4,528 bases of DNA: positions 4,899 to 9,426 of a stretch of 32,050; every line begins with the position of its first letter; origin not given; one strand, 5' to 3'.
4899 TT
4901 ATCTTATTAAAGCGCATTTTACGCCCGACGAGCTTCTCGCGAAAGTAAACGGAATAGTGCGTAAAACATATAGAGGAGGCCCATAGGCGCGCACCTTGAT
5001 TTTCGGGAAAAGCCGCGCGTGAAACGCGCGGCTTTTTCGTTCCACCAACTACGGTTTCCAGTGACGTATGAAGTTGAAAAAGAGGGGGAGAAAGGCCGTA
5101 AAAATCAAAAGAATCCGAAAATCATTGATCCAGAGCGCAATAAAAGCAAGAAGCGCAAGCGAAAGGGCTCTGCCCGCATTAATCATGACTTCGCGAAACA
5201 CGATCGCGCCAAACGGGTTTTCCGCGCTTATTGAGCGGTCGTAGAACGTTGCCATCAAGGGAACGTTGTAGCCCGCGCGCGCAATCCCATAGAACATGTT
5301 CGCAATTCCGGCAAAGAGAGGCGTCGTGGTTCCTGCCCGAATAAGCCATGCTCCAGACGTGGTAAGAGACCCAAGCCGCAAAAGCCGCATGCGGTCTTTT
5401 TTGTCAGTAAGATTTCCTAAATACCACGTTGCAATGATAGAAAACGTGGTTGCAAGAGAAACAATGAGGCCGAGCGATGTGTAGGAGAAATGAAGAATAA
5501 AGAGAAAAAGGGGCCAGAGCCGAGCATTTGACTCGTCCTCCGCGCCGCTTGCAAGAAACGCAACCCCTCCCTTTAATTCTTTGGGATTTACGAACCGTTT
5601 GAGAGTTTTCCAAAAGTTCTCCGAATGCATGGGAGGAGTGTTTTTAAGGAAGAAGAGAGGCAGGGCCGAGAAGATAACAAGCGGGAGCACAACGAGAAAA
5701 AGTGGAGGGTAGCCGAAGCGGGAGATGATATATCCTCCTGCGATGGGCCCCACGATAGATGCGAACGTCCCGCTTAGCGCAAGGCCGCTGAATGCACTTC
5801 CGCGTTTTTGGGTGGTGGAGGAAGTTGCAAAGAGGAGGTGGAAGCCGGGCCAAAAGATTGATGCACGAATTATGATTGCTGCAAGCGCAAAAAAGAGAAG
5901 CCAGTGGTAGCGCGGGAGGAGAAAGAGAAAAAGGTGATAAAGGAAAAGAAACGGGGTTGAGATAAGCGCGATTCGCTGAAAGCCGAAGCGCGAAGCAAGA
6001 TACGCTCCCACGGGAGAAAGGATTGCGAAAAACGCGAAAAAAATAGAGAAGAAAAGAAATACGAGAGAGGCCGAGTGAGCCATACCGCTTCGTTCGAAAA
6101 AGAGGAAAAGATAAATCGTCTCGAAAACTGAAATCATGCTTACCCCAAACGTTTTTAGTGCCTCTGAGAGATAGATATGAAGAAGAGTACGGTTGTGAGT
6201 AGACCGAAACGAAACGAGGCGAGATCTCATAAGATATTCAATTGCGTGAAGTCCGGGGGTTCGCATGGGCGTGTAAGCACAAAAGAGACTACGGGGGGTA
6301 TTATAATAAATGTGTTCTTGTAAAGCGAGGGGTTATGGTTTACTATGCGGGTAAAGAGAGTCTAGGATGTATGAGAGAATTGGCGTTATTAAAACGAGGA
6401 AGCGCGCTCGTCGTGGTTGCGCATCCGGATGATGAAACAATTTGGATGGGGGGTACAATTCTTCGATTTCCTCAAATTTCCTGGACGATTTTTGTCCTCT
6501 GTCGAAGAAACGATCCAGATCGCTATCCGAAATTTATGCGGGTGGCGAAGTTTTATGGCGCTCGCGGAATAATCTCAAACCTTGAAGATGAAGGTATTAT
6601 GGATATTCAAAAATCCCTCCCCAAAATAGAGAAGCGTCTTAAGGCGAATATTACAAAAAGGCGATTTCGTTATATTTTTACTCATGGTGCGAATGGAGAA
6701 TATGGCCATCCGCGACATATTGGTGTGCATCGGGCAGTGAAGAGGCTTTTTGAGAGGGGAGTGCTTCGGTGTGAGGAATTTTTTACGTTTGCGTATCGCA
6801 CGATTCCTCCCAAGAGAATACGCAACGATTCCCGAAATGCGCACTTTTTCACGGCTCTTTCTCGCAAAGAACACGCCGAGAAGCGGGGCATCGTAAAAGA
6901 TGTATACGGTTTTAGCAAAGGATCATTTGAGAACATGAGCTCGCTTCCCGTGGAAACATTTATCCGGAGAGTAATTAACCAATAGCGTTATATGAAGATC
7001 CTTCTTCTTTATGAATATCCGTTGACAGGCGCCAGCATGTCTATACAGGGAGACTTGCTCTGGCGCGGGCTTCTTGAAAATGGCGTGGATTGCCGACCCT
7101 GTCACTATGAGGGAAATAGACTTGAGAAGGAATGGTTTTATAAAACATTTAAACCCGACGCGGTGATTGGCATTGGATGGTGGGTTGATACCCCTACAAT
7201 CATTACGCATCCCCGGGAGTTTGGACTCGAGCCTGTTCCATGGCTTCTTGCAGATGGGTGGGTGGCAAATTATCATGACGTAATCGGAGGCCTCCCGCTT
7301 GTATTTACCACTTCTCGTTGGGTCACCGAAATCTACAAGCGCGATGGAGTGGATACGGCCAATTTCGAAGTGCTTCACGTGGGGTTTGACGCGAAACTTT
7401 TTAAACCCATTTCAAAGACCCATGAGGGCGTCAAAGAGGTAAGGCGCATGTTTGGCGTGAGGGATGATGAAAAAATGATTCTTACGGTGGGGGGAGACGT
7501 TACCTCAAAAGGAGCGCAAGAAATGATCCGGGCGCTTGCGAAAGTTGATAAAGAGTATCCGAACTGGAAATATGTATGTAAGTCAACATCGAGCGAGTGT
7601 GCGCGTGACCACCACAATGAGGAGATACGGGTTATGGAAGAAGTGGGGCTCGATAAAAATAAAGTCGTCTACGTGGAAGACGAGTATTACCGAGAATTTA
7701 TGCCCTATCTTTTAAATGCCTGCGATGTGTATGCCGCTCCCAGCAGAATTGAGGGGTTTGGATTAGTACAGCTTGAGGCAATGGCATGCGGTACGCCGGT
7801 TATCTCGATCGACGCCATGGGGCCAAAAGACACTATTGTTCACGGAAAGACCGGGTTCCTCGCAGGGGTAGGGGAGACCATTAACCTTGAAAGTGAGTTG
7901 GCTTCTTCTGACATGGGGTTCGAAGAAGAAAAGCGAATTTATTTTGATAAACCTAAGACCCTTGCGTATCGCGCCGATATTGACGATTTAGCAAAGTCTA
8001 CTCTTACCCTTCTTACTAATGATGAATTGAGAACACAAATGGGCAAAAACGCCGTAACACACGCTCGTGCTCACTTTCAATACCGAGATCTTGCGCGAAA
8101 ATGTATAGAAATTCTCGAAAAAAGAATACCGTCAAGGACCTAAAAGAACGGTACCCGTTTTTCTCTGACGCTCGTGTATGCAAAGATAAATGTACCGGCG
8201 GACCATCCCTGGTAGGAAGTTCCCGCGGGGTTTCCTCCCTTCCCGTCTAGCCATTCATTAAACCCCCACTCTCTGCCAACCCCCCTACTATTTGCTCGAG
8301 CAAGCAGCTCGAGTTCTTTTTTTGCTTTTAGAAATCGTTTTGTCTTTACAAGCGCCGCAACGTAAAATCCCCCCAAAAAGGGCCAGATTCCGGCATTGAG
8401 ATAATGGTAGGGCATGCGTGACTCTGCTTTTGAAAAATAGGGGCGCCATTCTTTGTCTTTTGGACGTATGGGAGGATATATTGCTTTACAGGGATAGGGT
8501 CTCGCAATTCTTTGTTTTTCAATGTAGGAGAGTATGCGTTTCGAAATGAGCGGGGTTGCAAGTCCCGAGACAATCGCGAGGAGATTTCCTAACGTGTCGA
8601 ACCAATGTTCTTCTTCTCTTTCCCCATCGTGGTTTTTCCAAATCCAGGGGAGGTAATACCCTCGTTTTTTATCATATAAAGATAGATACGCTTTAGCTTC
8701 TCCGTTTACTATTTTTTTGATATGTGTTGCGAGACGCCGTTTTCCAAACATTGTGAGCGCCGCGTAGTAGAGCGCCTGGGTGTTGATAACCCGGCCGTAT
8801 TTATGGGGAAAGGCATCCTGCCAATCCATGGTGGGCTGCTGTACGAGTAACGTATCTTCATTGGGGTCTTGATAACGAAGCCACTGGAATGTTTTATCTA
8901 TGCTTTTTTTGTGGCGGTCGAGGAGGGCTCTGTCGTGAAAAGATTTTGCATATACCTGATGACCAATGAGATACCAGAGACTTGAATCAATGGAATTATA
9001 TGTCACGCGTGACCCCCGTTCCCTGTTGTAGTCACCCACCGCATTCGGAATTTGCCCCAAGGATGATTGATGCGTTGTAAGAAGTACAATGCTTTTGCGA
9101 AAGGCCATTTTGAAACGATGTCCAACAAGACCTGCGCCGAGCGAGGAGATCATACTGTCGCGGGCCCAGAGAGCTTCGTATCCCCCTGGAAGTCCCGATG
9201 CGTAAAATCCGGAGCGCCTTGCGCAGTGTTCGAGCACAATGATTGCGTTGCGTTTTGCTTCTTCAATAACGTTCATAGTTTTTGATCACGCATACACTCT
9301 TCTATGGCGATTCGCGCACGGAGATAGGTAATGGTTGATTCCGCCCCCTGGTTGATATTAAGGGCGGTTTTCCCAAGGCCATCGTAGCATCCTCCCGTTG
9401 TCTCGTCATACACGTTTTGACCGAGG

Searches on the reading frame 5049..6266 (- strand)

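Call 33: search_protein_families(library=pfam, proteins=[window:5049-6266:-], max_evalue=0.001)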
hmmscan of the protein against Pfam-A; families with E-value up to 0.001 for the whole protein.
window:5049-6266:- (405 aa): 1 family
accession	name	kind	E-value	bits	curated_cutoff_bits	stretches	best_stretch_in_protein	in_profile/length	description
PF07690.21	MFS_1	-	4.5e-24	85.5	33.4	1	61-368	26-345/347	Major Facilitator Superfamily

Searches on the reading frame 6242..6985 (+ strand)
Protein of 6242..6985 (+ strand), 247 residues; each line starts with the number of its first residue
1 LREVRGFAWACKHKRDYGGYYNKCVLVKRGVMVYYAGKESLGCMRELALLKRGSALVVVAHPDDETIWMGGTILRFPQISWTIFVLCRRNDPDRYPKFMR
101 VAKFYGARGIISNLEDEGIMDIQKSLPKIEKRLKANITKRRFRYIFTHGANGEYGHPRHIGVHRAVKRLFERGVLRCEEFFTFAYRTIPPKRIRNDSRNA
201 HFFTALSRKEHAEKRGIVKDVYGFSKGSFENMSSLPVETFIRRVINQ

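Call 33: search_protein_families(library=pfam, proteins=[window:6242-6985:+], max_evalue=0.001)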
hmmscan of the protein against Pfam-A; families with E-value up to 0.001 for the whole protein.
window:6242-6985:+ (247 aa): 1 family
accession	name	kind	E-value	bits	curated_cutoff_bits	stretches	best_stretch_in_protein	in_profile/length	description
PF02585.22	PIG-L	-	4e-11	44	28.2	1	56-168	1-127/129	GlcNAc-PI de-N-acetylase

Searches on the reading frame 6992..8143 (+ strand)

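Call 33: search_protein_families(library=pfam, proteins=[window:6992-8143:+], max_evalue=0.001)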
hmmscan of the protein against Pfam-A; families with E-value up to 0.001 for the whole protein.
window:6992-8143:+ (383 aa): 4 families
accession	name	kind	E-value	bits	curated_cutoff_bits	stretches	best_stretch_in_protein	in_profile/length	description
PF00534.26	Glycos_transf_1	-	2.2e-27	96.1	26.4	1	150-294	5-143/172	Glycosyl transferases group 1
PF13692.12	Glyco_trans_1_4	-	2.4e-20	73.7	27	1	161-295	2-128/142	Glycosyl transferases group 1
PF20706.3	GT4-conflict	-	3.8e-10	39.7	26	1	159-277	198-315/385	Family 4 Glycosyltransferase in conflict systems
PF13524.12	Glyco_trans_1_2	-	2.7e-05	24.6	25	1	261-370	68-141/144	Glycosyl transferase-like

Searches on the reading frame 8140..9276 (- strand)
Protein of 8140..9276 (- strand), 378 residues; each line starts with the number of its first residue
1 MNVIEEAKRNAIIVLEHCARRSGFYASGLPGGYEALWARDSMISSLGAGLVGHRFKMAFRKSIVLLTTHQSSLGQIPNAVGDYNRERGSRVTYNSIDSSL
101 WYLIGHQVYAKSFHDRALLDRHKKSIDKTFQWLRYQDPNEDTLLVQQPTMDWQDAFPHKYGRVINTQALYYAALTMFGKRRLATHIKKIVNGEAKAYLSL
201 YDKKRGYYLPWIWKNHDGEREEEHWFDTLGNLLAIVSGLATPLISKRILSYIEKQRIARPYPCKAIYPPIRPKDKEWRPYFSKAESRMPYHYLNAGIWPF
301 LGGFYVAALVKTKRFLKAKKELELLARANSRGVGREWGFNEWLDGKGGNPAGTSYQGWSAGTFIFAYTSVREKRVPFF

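Call 33: search_protein_families(library=pfam, proteins=[window:8140-9276:-], max_evalue=0.001)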
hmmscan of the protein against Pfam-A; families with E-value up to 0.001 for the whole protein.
window:8140-9276:- (378 aa): 2 families
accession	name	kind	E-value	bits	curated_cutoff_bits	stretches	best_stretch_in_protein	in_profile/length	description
PF12899.13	Glyco_hydro_100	-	1.4e-18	67.3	23.6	1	220-366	285-428/435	Alkaline and neutral invertase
PF06202.20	GDE_C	-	6.7e-18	65.2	21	1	33-363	25-365/367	Amylo-alpha-1,6-glucosidase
